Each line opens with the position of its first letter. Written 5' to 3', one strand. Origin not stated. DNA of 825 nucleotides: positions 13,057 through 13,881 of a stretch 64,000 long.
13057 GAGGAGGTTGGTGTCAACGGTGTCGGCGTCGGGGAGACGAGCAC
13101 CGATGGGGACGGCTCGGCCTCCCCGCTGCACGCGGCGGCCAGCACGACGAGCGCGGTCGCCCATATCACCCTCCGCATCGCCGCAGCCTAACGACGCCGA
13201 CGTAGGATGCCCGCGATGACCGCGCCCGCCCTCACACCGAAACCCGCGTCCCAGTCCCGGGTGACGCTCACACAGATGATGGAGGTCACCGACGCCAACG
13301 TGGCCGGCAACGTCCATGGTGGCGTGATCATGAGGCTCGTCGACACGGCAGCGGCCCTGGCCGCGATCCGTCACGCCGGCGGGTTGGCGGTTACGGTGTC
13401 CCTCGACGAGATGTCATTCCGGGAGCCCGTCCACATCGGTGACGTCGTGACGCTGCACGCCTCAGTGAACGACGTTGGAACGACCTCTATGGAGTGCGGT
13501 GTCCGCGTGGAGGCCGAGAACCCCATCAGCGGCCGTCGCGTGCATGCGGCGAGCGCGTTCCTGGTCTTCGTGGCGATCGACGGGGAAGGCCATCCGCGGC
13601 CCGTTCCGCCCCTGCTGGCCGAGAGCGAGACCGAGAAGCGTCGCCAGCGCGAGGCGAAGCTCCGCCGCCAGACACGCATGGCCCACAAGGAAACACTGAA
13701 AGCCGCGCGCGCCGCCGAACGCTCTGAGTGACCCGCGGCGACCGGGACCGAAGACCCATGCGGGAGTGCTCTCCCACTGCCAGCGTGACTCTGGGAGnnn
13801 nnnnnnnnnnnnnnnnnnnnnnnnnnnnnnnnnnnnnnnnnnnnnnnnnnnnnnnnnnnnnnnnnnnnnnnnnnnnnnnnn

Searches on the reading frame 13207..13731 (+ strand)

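Call 83: search_protein_families(library=pfam, max_evalue=0.001, proteins=[window:13207-13731:+])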
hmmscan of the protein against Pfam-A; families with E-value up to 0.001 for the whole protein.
window:13207-13731:+ (174 aa): 2 families
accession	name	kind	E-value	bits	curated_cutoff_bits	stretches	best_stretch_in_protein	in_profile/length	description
PF03061.28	4HBT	-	2.4e-21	76.2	20.6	1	34-106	2-75/79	Thioesterase superfamily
PF13279.12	4HBT_2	-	0.00025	21.9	25.5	1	52-138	36-119/122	Thioesterase-like superfamily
